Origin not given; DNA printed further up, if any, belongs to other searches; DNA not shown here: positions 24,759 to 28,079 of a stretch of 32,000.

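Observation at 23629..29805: Six-gene tightly coupled operon joining nucleotide-hygiene enzymes to a dead-GGDEF/EAL giant and a HEPN-motif protein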

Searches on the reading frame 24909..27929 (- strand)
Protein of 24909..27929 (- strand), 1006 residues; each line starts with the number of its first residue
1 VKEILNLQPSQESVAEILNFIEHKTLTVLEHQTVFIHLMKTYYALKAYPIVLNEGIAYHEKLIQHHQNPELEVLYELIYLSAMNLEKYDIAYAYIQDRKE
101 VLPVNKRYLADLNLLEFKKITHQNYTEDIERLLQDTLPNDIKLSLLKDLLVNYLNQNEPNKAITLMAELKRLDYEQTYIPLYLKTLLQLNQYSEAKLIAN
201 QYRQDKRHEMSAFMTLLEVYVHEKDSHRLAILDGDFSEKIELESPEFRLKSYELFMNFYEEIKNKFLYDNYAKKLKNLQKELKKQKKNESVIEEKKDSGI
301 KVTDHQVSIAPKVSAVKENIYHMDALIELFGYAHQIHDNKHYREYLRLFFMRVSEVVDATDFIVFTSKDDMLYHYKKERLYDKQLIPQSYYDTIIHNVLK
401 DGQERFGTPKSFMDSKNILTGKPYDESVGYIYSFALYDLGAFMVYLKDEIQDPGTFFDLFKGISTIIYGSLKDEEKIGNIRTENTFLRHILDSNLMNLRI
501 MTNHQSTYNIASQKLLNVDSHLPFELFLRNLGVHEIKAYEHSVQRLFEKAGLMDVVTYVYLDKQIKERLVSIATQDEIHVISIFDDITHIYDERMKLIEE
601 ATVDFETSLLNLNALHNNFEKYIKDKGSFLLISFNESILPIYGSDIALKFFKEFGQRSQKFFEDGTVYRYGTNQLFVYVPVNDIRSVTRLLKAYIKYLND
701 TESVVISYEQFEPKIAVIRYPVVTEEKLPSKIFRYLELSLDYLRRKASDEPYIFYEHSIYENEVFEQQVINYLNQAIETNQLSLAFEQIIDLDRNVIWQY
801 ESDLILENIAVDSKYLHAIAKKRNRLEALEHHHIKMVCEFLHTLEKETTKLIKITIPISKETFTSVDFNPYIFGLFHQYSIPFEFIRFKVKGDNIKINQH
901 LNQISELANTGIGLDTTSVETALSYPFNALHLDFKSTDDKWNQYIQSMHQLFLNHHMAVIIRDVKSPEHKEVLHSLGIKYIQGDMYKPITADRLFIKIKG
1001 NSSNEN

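Call 3: search_protein_families(library=pfam, proteins=[window:24909-27929:-], max_evalue=0.1)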
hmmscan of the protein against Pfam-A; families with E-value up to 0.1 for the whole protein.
window:24909-27929:- (1006 aa): 2 families
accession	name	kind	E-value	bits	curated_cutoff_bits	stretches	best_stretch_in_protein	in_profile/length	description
PF00563.25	EAL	-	2.3e-12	47.3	31.3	1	773-986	4-233/236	EAL domain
PF20451.3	Calmod_bind_M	-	0.036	15.1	24.5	0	816-862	9-56/67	Calmodulin binding protein central domain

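Call 4: search_protein_families(library=padloc, proteins=[window:24909-27929:-], max_evalue=0.1)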
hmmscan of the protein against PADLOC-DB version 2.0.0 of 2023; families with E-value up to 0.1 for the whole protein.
window:24909-27929:- (1006 aa): 1 family
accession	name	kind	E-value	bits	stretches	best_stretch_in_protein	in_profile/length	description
PDLC04173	GajB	-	0.019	11.9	0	117-208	315-410/471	-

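Call 5: search_protein_families(library=ncbifam, proteins=[window:24909-27929:-], max_evalue=0.1)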
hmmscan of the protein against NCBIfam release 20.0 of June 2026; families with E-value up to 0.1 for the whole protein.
window:24909-27929:- (1006 aa): 2 families
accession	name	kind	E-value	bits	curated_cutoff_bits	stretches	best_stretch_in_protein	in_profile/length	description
NF008467.0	PRK11359.1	equivalog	2.5e-07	29.1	857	1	603-924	378-705/800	oxygen-sensing cyclic-di-GMP phosphodiesterase DosP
NF052415.1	T3SS_chap_SctY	equivalog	0.024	15.2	70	1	153-216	16-81/106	type III secretion apparatus assembly chaperone SctY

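Call 9: find_homologous_proteins(query=window:24909-27929:-)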
Query window:24909-27929:- (1006 aa): 16 proteins with E <= 0.001 among 8000 candidates.
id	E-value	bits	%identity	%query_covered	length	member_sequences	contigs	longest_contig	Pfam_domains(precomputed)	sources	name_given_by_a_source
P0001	0.0e+0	2120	95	100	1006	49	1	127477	PF00563.26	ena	-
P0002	0.0e+0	1697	76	100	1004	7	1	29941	PF00563.26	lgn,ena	-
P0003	0.0e+0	1653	74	100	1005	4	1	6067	PF00563.26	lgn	-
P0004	0.0e+0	1573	71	100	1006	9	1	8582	PF00563.26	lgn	-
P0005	0.0e+0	1346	62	99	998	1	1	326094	PF00563.26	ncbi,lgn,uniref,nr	ncbi:EAL domain-containing protein [Acholeplasma granularum]|uniref:EAL domain-containing protein n=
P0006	0.0e+0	1230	55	99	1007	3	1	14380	PF00563.26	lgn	-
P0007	0.0e+0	1204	54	100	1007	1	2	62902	PF00563.26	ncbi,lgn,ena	-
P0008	0.0e+0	1147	54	100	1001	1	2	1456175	PF00563.26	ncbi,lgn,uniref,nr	ncbi:EAL domain-containing protein [Acholeplasma hippikon]|uniref:Cyclic-di-GMP phosphodiesterase n=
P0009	0.0e+0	1098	52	97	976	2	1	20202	PF00563.26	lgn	-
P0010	0.0e+0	1089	54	95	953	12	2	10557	PF00563.26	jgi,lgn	jgi:EAL domain-containing protein (putative c-di-GMP-specific phosphodiesterase class I)/GGDEF domai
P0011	5.3e-215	735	38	99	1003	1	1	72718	PF00563.26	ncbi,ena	-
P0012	3.4e-204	699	38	99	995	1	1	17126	PF00563.26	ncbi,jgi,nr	ncbi:MAG: GGDEF domain-containing protein [Acholeplasmataceae bacterium]|jgi:EAL domain-containing p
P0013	3.8e-139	484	32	97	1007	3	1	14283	PF00563.26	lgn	-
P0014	7.9e-75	271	26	88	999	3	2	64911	PF00563.26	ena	-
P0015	1.0e-51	195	27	84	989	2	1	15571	-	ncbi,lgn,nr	ncbi:MAG: hypothetical protein LBV55_00775 [Acholeplasmatales bacterium]|nr:hypothetical protein [Ac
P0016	5.6e-11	60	23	25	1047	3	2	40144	PF00563.26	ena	-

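Call 18: search_solved_structures(query=window:24909-27929:-, max_evalue=1, show_alignments=3)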
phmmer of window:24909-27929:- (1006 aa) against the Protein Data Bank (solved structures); distinct sequences matched with E-value up to 1: 0.

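Call 38: predict_structure(alignment_id=A2)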
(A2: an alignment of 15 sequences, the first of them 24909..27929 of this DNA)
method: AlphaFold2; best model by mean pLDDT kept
length: 1006 residues; sequences in the alignment: 15
mean_pLDDT: 84.1   pTM: 0.39
mean pLDDT of the five models: 84.1, 84.0, 82.5, 81.8, 81.8
residues with pLDDT >= 90: 312; 70-90: 622; 50-70: 38; < 50: 34
segments of 3 or more residues with pLDDT < 50: 288-318, 1004-1006
pLDDT, mean of each block of 10 residues (from residue 1): 87 87 82 92 90 90 72 92 88 90 87 90 88 87 92 88 90 89 91 91 88 92 86 86 88 90 86 88 65 35 29 38 82 80 89 88 90 89 86 87 86 80 84 90 89 83 91 78 73 82 87 89 85 84 90 90 91 89 90 75 83 88 90 84 86 91 91 91 91 91 84 91 84 91 80 88 76 70 86 88 77 73 79 90 87 90 86 91 90 69 82 87 81 84 87 86 87 88 84 81 45
secondary structure, 60 per line:
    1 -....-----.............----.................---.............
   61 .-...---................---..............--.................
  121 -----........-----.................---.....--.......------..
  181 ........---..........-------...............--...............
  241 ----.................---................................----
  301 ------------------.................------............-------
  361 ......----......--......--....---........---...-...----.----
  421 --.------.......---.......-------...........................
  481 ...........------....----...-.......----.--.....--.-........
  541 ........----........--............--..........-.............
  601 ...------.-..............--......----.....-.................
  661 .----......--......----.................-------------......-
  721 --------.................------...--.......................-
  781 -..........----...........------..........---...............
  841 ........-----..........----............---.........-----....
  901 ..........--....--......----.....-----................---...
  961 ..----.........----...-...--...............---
elements in order (helices of 4 or more, strands of 3 or more residues): H2-5 H11-23 H28-44 H48-61 H69-84 H88-101 H104-120 H126-133 H139-155 H159-163 H166-172 H179-188 H192-201 H209-223 H226-240 H245-261 H265-296 H319-335 H342-353 E361-366 E371-376 E379-384 H387-390 H394-401 E405-407 E430-436 E440-446 H454-491 E498-501 E506-508 H510-516 H524-528 H533-548 E553-560 E563-574 E577-586 H588-602 H612-625 E628-633 H638-642 H644-661 E666-671 E674-679 H684-700 E714-719 H729-745 E752-754 H757-779 E782-791 E796-806 H813-822 H826-848 E854-859 H860-863 H868-879 E886-891 H897-910 E913-916 H919-924 E929-933 H939-954 E958-962 H967-975 E980-982 H991-1003

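Call 42: fold_search(model_id=the predicted structure, library=pdb)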
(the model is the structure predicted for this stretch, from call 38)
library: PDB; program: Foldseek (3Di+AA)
matches with E <= 10: 1555; with E <= 0.001: 145
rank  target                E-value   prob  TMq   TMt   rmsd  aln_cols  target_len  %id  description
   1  9cmf_A                1.2e-22  1.00  0.26  0.32  24.6       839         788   13  Substrate bound DosP (released 2024-11-20)
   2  5xgb                  4.8e-20  1.00  0.23  0.39  28.9       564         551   15  Crystal structure of the PAS-GGDEF-EAL domain of PA0861 from Pseudomonas aeruginosa (released 2017-12-20)
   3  5xge                  7.4e-20  1.00  0.23  0.40  28.9       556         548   15  Crystal structure of the PAS-GGDEF-EAL domain of PA0861 from Pseudomonas aeruginosa in complex with cyclic di-GMP (released 2017-12-20)
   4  9bgv_A                9.3e-20  1.00  0.25  0.32  24.9       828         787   12  DosP R97A straight form (released 2024-11-20)
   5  5xgd                  1.3e-19  1.00  0.22  0.37  29.0       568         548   15  Crystal structure of the PAS-GGDEF-EAL domain of PA0861 from Pseudomonas aeruginosa in complex with GTP (released 2017-12-20)
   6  9ce0_B                1.5e-19  1.00  0.26  0.33  19.9       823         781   13  DosP Apo Bent form (released 2024-11-20)
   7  9cdr_A                4.4e-19  1.00  0.25  0.31  23.7       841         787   12  DosP Apo straight form (released 2024-11-20)
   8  9bkv_B                4.6e-19  1.00  0.26  0.32  20.0       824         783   13  DosP R97A bent form (released 2024-11-20)
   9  9bkv_A                8.8e-19  1.00  0.25  0.31  26.9       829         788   12  DosP R97A bent form (released 2024-11-20)
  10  4rnh                  8.7e-18  1.00  0.25  0.55  13.8       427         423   14  PaMorA tandem diguanylate cyclase - phosphodiesterase, c-di-GMP complex (released 2014-11-19)
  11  5m3c_B                3.1e-17  1.00  0.33  0.71   5.4       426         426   13  Structure of the hybrid domain (GGDEF-EAL) of PA0575 from Pseudomonas aeruginosa PAO1 at 2.8 Ang. with GTP and Ca2+ bo (released 2017-12-20)
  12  5m3c_A                5.9e-17  1.00  0.28  0.55   8.0       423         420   13  Structure of the hybrid domain (GGDEF-EAL) of PA0575 from Pseudomonas aeruginosa PAO1 at 2.8 Ang. with GTP and Ca2+ bo (released 2017-12-20)
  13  4rnf                  1.0e-16  1.00  0.26  0.56  13.5       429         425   14  PaMorA tandem diguanylate cyclase - mutant phosphodiesterase, apo form (released 2014-11-19)
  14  6pwk_A                1.7e-14  1.00  0.25  0.49   8.4       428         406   13  Vibrio cholerae LapD S helix-GGDEF-EAL (bound to c-di-GMP) (released 2019-10-09)
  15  3pjw                  2.8e-14  1.00  0.22  0.48  18.1       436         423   12  Structure of Pseudomonas fluorescence LapD GGDEF-EAL dual domain, I23 (released 2011-02-09)
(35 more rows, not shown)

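Call 74: search_solved_structures(query=A2, max_evalue=0.01, show_alignments=2)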
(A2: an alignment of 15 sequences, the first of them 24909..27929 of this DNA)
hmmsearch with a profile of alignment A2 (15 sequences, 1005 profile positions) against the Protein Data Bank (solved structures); distinct sequences matched with E-value up to 0.01: 13.
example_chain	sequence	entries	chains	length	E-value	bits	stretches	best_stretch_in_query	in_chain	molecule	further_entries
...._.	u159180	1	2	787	4e-09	38.5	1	593-987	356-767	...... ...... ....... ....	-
9cmf_A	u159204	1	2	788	4.1e-09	38.5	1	593-987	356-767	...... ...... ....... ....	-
9cdr_A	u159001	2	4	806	4.3e-09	38.4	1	593-987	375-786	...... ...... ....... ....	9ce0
9bgv_A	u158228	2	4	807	4.3e-09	38.4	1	593-987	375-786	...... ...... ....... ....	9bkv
4afy_A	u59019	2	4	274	5.7e-05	24.7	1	769-972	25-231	FIMX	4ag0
3hv9_A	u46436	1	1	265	5.9e-05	24.7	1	769-972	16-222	Protein FimX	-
3hv8_A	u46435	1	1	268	6.1e-05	24.6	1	769-972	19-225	Protein FimX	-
7obi_A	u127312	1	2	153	0.00019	23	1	148-275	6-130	CTPR-rv4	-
4j40_A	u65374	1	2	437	0.00021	22.8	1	769-971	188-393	FimX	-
5xgb_A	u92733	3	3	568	0.00029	22.4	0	856-984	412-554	Uncharacterized protein | Uncharacterized protein PA0861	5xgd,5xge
4hu3_A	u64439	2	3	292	0.00034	22.2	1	761-987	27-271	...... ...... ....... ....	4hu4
8pps_A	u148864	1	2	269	0.0058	18.1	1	856-984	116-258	EAL domain-containing protein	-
9evs_1t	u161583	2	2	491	0.009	17.5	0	146-264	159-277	mL101 (rPPR4)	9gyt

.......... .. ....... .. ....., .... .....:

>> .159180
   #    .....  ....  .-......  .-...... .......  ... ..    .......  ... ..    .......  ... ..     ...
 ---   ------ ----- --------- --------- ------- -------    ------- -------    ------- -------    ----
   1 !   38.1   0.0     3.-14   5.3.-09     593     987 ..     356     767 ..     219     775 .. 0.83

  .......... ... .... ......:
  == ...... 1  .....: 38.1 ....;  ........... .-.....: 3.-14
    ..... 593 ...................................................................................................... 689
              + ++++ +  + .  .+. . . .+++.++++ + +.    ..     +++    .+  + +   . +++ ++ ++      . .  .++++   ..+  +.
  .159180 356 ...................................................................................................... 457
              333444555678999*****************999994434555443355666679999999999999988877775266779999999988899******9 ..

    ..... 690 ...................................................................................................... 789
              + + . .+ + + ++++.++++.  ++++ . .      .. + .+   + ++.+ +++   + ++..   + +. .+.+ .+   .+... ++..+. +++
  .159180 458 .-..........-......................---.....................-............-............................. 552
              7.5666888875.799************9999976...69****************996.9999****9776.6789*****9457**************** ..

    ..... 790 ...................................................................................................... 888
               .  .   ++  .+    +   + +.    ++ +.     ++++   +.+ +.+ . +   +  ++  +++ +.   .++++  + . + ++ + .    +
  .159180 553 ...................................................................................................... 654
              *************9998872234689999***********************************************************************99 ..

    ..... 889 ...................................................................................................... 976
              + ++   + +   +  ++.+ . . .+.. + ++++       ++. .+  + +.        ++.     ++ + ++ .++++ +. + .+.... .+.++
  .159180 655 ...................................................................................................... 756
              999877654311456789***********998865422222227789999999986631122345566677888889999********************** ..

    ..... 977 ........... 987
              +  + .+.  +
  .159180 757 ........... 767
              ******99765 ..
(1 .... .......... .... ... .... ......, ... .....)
